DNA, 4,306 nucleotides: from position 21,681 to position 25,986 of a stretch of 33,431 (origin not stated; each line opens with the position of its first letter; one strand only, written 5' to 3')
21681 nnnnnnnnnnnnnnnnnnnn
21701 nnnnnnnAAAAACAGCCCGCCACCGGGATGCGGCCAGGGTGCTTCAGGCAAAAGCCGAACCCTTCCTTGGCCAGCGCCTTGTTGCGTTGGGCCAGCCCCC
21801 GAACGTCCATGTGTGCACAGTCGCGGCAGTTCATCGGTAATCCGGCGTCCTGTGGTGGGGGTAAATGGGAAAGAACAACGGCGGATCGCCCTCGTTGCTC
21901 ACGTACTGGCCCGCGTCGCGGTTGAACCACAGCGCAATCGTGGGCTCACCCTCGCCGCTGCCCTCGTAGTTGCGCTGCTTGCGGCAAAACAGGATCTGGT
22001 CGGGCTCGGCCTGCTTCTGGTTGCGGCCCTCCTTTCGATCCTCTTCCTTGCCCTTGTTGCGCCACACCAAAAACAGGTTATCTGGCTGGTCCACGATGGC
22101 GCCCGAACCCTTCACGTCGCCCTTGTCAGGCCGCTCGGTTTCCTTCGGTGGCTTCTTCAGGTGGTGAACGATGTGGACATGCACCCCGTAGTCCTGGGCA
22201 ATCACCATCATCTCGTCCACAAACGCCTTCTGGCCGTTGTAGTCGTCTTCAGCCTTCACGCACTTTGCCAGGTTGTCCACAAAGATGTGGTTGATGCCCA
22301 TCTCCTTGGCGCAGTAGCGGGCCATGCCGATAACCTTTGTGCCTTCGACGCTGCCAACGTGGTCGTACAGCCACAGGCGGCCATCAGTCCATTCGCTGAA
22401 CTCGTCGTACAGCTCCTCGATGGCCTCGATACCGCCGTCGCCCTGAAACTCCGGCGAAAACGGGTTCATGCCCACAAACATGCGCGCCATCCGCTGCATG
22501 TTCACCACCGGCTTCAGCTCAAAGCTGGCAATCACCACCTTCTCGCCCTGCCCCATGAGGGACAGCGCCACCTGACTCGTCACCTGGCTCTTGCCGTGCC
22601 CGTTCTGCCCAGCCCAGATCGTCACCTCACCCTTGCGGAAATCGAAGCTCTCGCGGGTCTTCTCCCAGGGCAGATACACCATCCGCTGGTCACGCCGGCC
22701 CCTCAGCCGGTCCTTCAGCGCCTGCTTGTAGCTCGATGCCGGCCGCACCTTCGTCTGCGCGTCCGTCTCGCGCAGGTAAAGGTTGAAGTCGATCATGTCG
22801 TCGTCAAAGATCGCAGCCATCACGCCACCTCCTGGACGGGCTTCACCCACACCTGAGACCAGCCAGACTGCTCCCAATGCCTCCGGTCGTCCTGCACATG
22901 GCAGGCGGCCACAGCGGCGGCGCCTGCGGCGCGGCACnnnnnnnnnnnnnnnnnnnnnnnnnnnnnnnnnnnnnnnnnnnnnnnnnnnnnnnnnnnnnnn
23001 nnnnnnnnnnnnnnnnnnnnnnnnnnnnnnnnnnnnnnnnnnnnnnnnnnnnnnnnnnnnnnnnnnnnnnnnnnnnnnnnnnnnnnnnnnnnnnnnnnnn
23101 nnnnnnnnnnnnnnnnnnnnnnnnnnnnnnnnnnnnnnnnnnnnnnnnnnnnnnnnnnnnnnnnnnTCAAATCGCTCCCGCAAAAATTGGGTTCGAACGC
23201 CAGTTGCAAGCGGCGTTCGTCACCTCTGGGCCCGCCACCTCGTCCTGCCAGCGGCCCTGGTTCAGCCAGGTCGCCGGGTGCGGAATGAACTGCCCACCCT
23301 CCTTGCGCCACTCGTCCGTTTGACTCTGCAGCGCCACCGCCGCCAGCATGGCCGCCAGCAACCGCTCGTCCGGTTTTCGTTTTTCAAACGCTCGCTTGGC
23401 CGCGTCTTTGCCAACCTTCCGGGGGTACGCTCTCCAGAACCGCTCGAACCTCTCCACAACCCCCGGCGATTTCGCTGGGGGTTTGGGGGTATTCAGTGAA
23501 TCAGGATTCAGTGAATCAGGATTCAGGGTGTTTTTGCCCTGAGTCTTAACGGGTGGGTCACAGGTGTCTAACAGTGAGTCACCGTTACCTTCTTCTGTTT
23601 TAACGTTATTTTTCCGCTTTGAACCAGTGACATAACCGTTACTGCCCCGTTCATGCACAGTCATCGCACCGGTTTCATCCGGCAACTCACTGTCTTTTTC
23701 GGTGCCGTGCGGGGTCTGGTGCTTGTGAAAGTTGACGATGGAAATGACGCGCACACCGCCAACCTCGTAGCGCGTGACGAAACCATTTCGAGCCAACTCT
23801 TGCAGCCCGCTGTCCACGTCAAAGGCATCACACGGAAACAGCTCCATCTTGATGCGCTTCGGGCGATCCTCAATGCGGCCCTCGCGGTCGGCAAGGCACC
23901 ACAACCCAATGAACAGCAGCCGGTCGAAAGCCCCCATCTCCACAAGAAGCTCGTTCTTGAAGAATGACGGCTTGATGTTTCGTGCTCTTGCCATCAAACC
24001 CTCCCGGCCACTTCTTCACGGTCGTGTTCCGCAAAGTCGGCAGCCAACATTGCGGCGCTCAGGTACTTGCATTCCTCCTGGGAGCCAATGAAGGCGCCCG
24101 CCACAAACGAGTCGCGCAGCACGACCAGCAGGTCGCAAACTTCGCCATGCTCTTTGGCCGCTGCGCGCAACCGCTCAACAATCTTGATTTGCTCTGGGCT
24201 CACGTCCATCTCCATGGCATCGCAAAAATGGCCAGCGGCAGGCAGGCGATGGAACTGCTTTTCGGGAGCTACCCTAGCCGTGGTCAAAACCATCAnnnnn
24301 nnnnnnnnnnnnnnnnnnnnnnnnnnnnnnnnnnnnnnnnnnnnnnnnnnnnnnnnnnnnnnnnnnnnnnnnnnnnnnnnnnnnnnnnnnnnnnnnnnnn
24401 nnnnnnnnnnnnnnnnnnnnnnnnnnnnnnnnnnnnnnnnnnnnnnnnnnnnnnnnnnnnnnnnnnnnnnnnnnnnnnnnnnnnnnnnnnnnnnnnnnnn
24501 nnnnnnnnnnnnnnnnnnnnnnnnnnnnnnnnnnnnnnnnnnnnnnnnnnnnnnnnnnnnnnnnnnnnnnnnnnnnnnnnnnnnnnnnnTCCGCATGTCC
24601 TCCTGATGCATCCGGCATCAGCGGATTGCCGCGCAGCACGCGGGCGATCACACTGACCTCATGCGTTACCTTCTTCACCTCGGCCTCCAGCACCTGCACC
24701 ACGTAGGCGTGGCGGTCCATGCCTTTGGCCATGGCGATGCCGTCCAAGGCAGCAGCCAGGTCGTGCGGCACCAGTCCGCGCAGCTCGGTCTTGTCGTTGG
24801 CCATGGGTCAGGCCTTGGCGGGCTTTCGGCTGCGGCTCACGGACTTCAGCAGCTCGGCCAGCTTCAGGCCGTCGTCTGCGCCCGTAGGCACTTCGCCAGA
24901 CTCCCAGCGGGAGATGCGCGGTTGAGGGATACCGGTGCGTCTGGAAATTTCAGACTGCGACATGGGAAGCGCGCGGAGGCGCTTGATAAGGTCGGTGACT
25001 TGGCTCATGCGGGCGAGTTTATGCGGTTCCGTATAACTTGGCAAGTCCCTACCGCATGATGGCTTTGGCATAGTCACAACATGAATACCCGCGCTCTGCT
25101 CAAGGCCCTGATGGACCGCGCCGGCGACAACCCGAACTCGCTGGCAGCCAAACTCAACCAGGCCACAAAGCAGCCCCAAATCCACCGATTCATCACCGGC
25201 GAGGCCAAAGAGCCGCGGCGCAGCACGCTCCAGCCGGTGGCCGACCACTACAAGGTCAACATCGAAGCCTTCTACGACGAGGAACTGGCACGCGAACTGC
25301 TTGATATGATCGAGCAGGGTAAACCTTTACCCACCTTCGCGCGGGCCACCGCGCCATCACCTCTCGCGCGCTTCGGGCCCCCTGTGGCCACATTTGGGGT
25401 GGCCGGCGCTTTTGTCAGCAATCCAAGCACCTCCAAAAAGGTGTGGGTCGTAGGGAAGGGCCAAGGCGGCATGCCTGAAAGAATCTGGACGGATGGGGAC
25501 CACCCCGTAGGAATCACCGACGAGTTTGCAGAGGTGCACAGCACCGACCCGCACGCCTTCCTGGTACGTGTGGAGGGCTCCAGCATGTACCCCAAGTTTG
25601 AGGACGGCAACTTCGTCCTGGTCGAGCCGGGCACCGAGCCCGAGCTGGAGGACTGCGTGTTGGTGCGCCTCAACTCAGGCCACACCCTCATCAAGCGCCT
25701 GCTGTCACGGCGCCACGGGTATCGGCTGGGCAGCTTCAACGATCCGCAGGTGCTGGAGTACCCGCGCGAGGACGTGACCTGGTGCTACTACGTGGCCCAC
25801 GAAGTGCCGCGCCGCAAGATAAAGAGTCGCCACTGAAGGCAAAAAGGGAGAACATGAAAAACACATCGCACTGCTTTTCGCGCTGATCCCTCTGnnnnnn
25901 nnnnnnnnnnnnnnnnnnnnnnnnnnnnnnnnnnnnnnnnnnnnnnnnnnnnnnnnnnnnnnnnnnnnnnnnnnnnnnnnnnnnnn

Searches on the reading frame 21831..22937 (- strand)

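Call 8: search_protein_families(library=pfam, max_evalue=0.01, proteins=[window:21831-22937:-])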
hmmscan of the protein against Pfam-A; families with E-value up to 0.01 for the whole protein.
window:21831-22937:- (368 aa): 2 families
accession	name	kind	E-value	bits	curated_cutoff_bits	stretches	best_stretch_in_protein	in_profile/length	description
PF13481.12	AAA_25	-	1.3e-12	48.1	27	1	101-263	31-193/195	AAA domain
PF03796.21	DnaB_C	-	4.8e-12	46.2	27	1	100-323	16-236/255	DnaB-like helicase C terminal domain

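Call 9: search_protein_families(library=phrogs, max_evalue=0.001, proteins=[window:21831-22937:-])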
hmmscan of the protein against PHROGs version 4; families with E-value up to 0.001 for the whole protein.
window:21831-22937:- (368 aa): 7 families
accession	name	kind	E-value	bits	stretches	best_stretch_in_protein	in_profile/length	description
phrog_5482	-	unknown function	1.2e-64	219.2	1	59-353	3-304/341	-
phrog_239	-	DNA, RNA and nucleotide metabolism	2.9e-57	196.2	1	63-351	314-602/801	DNA primase/helicase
phrog_19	-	DNA, RNA and nucleotide metabolism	9e-21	75.4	1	63-328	306-565/621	DnaB-like replicative helicase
phrog_243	-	DNA, RNA and nucleotide metabolism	1.1e-13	51.8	1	97-343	29-263/273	DnaB-like replicative helicase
phrog_23248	-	DNA, RNA and nucleotide metabolism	3.3e-09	37.6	1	274-352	2-86/111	DNA primase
phrog_6012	-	DNA, RNA and nucleotide metabolism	3.8e-05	24.1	1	100-275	145-307/447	DNA helicase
phrog_906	-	DNA, RNA and nucleotide metabolism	0.00037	20.3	0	210-335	620-738/872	DNA polymerase/primase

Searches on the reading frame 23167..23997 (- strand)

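Call 8: search_protein_families(library=pfam, max_evalue=0.01, proteins=[window:23167-23997:-])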
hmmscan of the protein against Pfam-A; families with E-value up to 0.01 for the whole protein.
window:23167-23997:- (276 aa): 0 families

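Call 9: search_protein_families(library=phrogs, max_evalue=0.001, proteins=[window:23167-23997:-])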
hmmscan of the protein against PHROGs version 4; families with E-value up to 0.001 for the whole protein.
window:23167-23997:- (276 aa): 15 families
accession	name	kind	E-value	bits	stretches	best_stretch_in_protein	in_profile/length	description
phrog_16167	-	DNA, RNA and nucleotide metabolism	3.4e-57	195.6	1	2-235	1-244/315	replication initiation protein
phrog_12556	-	DNA, RNA and nucleotide metabolism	1.8e-53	183.3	1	2-127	1-127/347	replication initiation protein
phrog_270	-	DNA, RNA and nucleotide metabolism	1.1e-40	141.2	1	9-262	30-258/383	replication initiation protein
phrog_17247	-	unknown function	2.3e-35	123.4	1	2-170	1-173/295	-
phrog_9474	-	DNA, RNA and nucleotide metabolism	2.9e-27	96.9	1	179-260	174-255/288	replication initiation protein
phrog_9327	-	DNA, RNA and nucleotide metabolism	1e-23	85.4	1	120-262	104-255/276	primosomal protein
phrog_1408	-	DNA, RNA and nucleotide metabolism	3.2e-23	83.7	1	2-194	1-187/302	replication initiation protein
phrog_2149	-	DNA, RNA and nucleotide metabolism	7e-23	82.8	1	3-255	1-245/289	replication initiation protein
phrog_5810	-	DNA, RNA and nucleotide metabolism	5.4e-14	53.4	1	3-136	2-140/268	replication initiation protein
phrog_1347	-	unknown function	1.5e-12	48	1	177-253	270-346/417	-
phrog_16304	-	unknown function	3.1e-12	47.9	1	112-257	67-228/244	-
phrog_5718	-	DNA, RNA and nucleotide metabolism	2.8e-08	34.2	1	2-106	1-111/394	HNH endonuclease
phrog_8130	-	unknown function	1.1e-07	32.3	1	2-99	11-99/434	-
phrog_35156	-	unknown function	8.9e-07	30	1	183-251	86-150/154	-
phrog_10293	-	unknown function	3.7e-06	27.8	1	182-266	15-97/185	-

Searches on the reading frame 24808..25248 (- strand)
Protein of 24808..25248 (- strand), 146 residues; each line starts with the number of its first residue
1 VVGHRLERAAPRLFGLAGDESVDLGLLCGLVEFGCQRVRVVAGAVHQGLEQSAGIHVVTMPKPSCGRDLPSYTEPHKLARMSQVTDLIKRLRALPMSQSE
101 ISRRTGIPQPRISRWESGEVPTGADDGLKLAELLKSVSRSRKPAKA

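Call 16: search_protein_families(library=phrogs, max_evalue=0.001, proteins=[window:24808-25248:-])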
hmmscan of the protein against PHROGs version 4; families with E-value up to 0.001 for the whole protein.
window:24808-25248:- (146 aa): 6 families
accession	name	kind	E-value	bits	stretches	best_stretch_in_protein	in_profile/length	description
phrog_8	-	transcription regulation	8e-08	33.1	1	81-134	74-128/346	transcriptional regulator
phrog_6831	-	transcription regulation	3.1e-06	28.1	1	82-138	5-62/68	transcriptional regulator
phrog_4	-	transcription regulation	3.3e-06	27.3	1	80-135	133-185/400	transcriptional repressor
phrog_3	-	transcription regulation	3.5e-05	24.8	1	81-135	86-138/430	transcriptional repressor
phrog_6223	-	transcription regulation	0.00039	21.4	1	83-137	6-60/73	transcriptional repressor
phrog_4583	-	transcription regulation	0.00088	20.3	0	91-123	19-51/81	transcriptional repressor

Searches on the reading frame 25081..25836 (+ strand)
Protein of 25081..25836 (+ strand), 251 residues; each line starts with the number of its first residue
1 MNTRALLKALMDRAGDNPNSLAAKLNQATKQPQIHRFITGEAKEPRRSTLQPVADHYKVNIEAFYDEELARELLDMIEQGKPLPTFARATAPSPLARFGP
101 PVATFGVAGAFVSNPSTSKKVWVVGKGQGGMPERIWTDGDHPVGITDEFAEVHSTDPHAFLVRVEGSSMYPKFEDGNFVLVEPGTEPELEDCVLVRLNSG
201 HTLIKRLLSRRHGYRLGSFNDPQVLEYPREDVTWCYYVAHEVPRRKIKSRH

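Call 16: search_protein_families(library=phrogs, max_evalue=0.001, proteins=[window:25081-25836:+])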
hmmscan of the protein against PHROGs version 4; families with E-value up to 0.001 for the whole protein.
window:25081-25836:+ (251 aa): 3 families
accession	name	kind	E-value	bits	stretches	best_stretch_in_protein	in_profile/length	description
phrog_4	-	transcription regulation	1.3e-20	74.8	1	5-238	139-332/400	transcriptional repressor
phrog_6201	-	transcription regulation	1.3e-08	35.8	1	154-232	23-97/121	CI-like repressor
phrog_8558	-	unknown function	4.6e-05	24.6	1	158-221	19-87/114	-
